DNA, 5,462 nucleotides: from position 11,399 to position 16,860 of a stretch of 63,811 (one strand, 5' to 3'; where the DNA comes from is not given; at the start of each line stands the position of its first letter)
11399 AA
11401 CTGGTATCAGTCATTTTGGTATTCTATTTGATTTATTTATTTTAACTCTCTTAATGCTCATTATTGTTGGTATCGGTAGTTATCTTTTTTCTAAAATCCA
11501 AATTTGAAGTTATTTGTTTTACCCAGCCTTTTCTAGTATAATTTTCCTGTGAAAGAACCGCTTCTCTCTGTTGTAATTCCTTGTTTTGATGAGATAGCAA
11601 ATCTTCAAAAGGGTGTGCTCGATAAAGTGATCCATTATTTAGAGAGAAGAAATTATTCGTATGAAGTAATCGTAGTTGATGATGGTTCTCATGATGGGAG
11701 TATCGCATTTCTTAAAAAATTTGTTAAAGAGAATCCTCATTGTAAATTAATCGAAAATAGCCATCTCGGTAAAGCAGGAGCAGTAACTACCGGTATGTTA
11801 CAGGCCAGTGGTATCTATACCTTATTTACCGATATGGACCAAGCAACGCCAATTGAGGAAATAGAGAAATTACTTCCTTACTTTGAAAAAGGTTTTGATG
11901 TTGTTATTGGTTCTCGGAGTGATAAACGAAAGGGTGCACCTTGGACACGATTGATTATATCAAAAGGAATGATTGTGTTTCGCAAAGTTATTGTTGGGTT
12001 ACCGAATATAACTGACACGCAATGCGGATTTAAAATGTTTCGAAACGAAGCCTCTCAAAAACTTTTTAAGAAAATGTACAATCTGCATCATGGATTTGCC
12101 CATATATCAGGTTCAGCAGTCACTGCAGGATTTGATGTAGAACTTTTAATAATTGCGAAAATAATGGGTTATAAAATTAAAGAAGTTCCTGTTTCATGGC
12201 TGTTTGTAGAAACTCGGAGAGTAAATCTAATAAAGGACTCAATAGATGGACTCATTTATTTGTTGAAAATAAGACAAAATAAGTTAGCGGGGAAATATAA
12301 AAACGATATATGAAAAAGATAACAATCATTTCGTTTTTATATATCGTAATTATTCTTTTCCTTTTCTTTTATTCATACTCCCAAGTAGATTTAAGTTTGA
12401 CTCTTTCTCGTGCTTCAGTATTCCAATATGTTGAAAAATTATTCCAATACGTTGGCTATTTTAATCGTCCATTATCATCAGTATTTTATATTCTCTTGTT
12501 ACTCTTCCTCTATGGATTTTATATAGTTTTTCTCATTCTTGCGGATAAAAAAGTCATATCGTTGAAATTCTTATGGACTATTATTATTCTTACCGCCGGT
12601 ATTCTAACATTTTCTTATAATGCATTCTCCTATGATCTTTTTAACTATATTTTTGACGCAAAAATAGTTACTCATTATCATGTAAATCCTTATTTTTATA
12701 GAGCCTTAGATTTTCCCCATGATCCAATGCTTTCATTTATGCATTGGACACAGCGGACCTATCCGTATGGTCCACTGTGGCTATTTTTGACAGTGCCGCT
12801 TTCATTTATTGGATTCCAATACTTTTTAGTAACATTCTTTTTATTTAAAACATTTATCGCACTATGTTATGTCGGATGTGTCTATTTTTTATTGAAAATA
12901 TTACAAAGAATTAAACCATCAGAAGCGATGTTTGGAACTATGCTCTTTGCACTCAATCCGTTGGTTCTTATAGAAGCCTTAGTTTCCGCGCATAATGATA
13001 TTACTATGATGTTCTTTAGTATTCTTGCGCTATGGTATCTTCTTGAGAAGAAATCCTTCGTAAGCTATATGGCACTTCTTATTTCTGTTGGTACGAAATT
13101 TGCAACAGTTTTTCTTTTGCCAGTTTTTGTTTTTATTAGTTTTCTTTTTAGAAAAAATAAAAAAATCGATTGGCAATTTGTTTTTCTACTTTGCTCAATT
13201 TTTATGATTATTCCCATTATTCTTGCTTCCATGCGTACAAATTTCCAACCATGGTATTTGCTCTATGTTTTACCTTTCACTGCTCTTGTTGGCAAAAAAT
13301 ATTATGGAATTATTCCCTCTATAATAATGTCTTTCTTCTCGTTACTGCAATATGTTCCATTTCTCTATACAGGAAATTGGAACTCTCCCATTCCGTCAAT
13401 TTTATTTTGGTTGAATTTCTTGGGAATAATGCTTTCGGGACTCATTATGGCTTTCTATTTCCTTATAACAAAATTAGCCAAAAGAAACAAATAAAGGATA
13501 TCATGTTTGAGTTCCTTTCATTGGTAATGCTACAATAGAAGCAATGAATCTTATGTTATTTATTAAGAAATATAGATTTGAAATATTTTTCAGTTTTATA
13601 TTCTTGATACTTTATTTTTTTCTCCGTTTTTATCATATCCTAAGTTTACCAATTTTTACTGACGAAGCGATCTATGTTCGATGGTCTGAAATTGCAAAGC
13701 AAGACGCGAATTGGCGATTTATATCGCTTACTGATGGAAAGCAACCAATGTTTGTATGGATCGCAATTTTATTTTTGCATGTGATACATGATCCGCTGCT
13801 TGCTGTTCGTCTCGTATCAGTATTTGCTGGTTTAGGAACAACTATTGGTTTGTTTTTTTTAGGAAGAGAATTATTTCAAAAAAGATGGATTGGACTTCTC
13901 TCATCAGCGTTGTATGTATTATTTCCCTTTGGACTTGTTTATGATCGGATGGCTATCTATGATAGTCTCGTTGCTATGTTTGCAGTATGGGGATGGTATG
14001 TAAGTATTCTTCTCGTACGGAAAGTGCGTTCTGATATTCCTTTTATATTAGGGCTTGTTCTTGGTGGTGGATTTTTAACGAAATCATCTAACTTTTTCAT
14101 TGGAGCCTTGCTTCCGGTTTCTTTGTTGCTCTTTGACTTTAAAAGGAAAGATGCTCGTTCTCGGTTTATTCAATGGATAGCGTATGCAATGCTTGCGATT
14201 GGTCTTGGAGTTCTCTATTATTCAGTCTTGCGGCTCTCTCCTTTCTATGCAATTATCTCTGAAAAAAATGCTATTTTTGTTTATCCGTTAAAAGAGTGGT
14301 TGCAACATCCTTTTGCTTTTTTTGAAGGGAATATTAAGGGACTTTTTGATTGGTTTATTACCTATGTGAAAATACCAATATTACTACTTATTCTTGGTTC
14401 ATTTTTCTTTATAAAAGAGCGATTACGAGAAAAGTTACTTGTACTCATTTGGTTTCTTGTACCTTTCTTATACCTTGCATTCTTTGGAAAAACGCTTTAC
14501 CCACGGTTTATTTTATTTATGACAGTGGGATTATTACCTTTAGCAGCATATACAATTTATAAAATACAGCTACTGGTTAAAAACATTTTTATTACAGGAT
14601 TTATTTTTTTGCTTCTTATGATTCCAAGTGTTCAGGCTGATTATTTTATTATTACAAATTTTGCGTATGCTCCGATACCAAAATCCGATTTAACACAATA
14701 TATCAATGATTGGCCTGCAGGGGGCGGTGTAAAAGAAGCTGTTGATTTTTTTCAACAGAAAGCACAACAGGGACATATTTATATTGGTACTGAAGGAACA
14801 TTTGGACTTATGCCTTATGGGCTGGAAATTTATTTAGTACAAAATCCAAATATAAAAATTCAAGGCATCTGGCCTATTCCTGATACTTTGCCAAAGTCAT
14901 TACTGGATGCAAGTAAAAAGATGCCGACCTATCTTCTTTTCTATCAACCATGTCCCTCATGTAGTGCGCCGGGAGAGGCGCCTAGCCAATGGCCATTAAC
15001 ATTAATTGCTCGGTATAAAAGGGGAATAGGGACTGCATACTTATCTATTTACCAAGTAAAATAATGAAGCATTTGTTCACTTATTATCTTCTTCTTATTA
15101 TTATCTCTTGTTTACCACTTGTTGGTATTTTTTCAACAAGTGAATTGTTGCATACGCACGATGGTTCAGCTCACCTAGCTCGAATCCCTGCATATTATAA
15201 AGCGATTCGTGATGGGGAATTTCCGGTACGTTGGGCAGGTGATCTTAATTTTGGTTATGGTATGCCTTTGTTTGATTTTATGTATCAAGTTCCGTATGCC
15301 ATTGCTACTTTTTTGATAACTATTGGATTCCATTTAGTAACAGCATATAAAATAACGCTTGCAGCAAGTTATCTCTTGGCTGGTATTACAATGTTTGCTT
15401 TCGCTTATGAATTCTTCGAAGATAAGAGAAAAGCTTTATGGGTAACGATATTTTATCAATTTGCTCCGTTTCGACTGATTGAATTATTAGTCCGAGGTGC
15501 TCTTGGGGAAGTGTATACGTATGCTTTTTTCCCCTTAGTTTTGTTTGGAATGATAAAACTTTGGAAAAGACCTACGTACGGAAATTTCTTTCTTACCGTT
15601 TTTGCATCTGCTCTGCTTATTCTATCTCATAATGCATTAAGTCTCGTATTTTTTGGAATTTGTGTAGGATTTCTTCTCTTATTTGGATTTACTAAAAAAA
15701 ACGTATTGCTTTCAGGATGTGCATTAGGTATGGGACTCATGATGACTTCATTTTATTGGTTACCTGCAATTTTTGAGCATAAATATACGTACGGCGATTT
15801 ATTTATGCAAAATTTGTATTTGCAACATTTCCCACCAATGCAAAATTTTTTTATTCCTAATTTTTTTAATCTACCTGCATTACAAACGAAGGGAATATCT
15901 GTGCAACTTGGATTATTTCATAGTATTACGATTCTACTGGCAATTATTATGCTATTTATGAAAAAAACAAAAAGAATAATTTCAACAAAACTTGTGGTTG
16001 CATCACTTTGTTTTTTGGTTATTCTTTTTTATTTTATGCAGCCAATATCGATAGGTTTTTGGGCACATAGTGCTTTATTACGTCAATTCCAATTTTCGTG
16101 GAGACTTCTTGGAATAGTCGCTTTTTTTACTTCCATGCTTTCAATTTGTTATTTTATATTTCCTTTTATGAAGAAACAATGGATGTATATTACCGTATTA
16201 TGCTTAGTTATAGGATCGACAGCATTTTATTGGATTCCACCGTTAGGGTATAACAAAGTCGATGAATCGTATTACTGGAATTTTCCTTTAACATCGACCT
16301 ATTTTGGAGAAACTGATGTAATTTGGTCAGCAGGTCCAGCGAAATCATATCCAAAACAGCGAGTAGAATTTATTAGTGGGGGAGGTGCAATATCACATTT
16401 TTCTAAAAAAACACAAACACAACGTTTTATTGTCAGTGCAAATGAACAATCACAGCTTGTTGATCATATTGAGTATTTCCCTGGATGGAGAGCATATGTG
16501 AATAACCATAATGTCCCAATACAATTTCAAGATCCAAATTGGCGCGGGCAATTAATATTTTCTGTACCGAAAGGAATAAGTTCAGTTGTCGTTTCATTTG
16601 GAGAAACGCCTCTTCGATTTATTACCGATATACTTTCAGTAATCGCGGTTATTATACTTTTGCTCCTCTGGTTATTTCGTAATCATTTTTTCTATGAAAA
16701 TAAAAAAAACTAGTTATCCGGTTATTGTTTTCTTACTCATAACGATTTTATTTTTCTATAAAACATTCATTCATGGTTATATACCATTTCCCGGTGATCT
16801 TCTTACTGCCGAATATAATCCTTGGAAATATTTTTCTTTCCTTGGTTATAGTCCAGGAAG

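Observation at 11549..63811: Half of the window is GT-C-type membrane glycosyltransferase paralogs: 19 genes from at least four families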

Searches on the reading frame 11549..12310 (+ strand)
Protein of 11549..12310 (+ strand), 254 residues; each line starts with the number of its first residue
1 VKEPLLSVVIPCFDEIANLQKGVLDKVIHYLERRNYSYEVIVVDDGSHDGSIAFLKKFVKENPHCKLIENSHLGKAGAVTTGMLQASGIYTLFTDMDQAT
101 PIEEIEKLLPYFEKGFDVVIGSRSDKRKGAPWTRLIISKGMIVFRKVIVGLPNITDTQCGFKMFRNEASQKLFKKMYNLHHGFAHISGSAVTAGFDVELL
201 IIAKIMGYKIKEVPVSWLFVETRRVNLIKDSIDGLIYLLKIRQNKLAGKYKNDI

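Call 3: search_protein_families(library=pfam, proteins=[window:11549-12310:+], max_evalue=0.01)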
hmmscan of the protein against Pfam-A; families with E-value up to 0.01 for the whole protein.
window:11549-12310:+ (254 aa): 3 families
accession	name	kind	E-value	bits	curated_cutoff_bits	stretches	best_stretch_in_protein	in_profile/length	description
PF00535.33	Glycos_transf_2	-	1.3e-26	93.9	23.3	1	7-173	1-168/168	Glycosyl transferase family 2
PF10111.15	Glyco_tranf_2_2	-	3.1e-05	24.1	27.3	1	7-109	1-103/276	Glycosyltransferase like family 2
PF13641.12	Glyco_tranf_2_3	-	4.1e-05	24.1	27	1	6-128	3-128/230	Glycosyltransferase like family 2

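Call 21: search_protein_families(library=ncbifam, proteins=[window:11549-12310:+], max_evalue=0.01)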
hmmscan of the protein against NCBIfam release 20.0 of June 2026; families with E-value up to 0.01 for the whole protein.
window:11549-12310:+ (254 aa): 21 families
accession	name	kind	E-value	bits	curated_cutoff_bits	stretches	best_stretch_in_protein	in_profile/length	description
NF047588.1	GlcsyltransPgfSStrep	equivalog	9.2e-17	61.2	500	1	6-173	3-168/308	glycosyltransferase PgfS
NF007986.1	PRK10714.1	equivalog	3.2e-15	56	529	1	6-167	8-167/316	undecaprenyl-phosphate 4-deoxy-4-formamido-L-arabinose transferase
NF007482.0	PRK10073.1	equivalog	1.4e-13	50.6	423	1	3-109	5-107/334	glycosyltransferase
NF041875.1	EPS_EpsD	equivalog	1.3e-12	47.8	370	1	6-122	1-115/325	exopolysaccharide biosynthesis glycosyltransferase EpsD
TIGR03937.1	PgaC_IcaA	equivalog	1.7e-12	47.1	422.3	1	3-98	44-136/407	poly-beta-1,6-N-acetyl-D-glucosamine synthase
NF041391.1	DPhHxTase_Halo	equivalog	4.7e-10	38.8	375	1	24-217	10-183/213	dolichyl-phosphate hexose transferase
NF050050.1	ProtGlycPglI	equivalog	2.9e-09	36.7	500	1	4-122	2-118/306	GalNAc(5)-diNAcBac-PP-undecaprenol beta-1,3-glucosyltransferase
TIGR04283.1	glyco_like_mftF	equivalog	1.5e-08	34.5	182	1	6-109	1-94/221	TIGR04283 family arsenosugar biosynthesis glycosyltransferase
TIGR04182.1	glyco_TIGR04182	equivalog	1.9e-08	34.1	325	1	7-173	3-160/293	S-layer glycoprotein N-glycosyltransferase AglJ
NF058614.1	PPMAGASynPpgS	equivalog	7.1e-08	32.1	370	1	8-183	4-176/226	polyprenyl-phospho-N-acetylgalactosaminyl synthase PpgS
NF047683.1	TeichurnBiosyTuaG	equivalog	5.6e-07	29.4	400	1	2-114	4-113/252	teichuronic acid biosynthesis protein TuaG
TIGR03111.1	glyc2_xrt_Gpos1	hypoth_equivalog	3e-06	26.3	363.95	1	3-118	48-162/439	TIGR03111 family XrtG-associated glycosyltransferase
NF038302.1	EPS_HpsE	equivalog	5e-06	25.7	300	1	6-99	3-98/307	hormogonium polysaccharide biosynthesis glycosyltransferase HpsE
TIGR03965.1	mycofact_glyco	equivalog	6.4e-06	25.3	280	1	6-114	76-181/467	mycofactocin biosynthesis glycosyltransferase MftF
TIGR04009.1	wcaE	equivalog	1.1e-05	24.9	369.2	1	6-95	3-90/248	colanic acid biosynthesis glycosyltransferase WcaE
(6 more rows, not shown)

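Call 46: search_solved_structures(query=window:11549-12310:+, max_evalue=0.00001)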
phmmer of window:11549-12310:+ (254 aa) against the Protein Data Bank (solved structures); distinct sequences matched with E-value up to 0.00001: 12.
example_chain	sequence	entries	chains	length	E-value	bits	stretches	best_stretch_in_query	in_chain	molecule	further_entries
5mlz_A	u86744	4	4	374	4.5e-14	55.7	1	6-168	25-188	Dolichol monophosphate mannose synthase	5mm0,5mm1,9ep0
5eke_A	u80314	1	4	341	8.9e-12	48.2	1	6-148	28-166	Uncharacterized glycosyltransferase sll0501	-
5ekp_C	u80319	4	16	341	8.9e-12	48.2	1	6-148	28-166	Uncharacterized glycosyltransferase sll0501 | Glycosyltransferase sll0501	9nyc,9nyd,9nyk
9nye_A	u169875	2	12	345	8.9e-12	48.2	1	6-148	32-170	Glycosyltransferase sll0501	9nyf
9hwj_A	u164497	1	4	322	4.6e-11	45.9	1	6-140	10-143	Undecaprenyl-phosphate 4-deoxy-4-formamido-L-arabinose transferase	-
9bhc_C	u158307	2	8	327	3.6e-10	42.9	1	6-126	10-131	Undecaprenyl-phosphate 4-deoxy-4-formamido-L-arabinose transferase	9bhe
8vxh_A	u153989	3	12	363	4.5e-10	42.6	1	6-126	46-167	Undecaprenyl-phosphate 4-deoxy-4-formamido-L-arabinose transferase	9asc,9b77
5hea_A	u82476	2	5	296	4.1e-07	32.9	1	5-108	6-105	Putative glycosyltransferase (GalT1)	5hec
2z87_A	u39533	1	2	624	1.4e-06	31.2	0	3-118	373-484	Chondroitin synthase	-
2z86_A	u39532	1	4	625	1.4e-06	31.2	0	3-118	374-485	Chondroitin synthase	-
6yv7_B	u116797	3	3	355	8.8e-06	28.6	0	4-103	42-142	Glycosyl transferase, family 2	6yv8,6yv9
6yv7_A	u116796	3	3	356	8.9e-06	28.5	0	4-103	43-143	Glycosyl transferase, family 2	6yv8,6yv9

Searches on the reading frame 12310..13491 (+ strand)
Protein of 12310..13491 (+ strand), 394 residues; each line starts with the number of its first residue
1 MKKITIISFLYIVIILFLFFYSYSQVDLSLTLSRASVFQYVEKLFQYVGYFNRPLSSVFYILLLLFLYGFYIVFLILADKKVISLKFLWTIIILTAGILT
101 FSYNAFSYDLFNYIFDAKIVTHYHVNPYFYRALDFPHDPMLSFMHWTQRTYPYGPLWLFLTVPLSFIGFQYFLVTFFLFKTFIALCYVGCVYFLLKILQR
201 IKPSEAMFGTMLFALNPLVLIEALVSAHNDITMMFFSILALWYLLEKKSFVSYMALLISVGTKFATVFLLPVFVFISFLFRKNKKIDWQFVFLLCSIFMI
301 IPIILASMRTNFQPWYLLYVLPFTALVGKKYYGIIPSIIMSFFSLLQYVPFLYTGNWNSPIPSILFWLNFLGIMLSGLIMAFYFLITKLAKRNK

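Call 3: search_protein_families(library=pfam, proteins=[window:12310-13491:+], max_evalue=0.01)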
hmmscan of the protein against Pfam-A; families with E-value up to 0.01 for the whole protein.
window:12310-13491:+ (394 aa): 1 family
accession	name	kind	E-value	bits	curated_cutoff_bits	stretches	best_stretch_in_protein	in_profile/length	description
PF09594.16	GT87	-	0.0013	19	25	1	151-290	1-132/237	Glycosyltransferase family 87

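Call 57: search_protein_families(library=ncbifam, proteins=[window:12310-13491:+], max_evalue=0.001)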
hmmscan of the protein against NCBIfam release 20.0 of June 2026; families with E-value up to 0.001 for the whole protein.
window:12310-13491:+ (394 aa): 1 family
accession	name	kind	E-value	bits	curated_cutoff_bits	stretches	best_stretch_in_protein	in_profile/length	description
TIGR03459.1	crt_membr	equivalog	6.9e-10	38.4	439.4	1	60-279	51-268/470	alpha-(1->6)-mannopyranosyltransferase A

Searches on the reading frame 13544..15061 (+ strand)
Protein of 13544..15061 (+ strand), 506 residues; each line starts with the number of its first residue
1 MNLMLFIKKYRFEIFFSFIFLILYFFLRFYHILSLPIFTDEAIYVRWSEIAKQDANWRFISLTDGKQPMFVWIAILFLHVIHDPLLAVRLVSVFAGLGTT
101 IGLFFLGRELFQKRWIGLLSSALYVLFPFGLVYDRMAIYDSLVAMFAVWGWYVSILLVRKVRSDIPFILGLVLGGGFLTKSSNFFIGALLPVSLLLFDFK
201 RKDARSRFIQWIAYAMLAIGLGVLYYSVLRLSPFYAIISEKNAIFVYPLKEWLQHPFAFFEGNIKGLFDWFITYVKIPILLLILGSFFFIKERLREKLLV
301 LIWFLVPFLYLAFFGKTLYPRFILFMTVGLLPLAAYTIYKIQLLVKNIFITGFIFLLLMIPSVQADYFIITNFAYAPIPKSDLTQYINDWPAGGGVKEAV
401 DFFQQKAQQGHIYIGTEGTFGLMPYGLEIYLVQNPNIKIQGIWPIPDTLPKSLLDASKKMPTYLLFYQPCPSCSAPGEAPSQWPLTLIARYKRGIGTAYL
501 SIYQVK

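Call 3: search_protein_families(library=pfam, proteins=[window:13544-15061:+], max_evalue=0.01)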
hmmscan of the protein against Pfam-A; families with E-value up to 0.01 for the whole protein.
window:13544-15061:+ (506 aa): 2 families
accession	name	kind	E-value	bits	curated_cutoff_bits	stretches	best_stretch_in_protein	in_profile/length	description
PF13231.12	PMT_2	-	5.7e-13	49.8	26.1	1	68-220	4-154/160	Dolichyl-phosphate-mannose-protein mannosyltransferase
PF02366.24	PMT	-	5.2e-05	23.4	22.7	1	65-220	61-224/245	Dolichyl-phosphate-mannose-protein mannosyltransferase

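Call 56: search_solved_structures(query=window:13544-15061:+, max_evalue=0.01)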
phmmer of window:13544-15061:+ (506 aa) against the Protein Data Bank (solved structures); distinct sequences matched with E-value up to 0.01: 0.

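Call 57: search_protein_families(library=ncbifam, proteins=[window:13544-15061:+], max_evalue=0.001)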
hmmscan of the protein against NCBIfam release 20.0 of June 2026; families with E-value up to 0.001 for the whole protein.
window:13544-15061:+ (506 aa): 0 families

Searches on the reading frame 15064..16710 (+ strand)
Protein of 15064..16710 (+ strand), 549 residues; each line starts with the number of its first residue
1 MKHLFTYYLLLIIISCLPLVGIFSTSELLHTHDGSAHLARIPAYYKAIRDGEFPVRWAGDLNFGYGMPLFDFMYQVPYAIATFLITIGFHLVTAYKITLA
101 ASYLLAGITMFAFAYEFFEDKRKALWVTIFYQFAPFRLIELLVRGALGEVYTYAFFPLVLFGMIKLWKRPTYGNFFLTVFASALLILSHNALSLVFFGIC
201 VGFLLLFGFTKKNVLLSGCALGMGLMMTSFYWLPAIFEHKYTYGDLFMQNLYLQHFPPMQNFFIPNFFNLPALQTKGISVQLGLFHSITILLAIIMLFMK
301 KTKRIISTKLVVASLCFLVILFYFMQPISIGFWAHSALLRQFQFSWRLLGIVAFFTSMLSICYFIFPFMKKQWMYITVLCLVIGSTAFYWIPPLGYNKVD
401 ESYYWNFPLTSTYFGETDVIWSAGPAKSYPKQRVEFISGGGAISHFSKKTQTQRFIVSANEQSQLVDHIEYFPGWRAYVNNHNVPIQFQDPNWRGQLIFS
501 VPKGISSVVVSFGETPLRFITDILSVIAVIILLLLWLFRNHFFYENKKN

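Call 3: search_protein_families(library=pfam, proteins=[window:15064-16710:+], max_evalue=0.01)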
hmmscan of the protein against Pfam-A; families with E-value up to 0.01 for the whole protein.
window:15064-16710:+ (549 aa): 1 family
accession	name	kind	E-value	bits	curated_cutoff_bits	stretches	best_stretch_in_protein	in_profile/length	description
PF10131.15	PTPS_related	-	0.00017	20.7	26.4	1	77-436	8-337/621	6-pyruvoyl-tetrahydropterin synthase related domain; membrane protein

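Call 57: search_protein_families(library=ncbifam, proteins=[window:15064-16710:+], max_evalue=0.001)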
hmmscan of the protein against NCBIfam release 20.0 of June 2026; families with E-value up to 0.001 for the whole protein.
window:15064-16710:+ (549 aa): 0 families
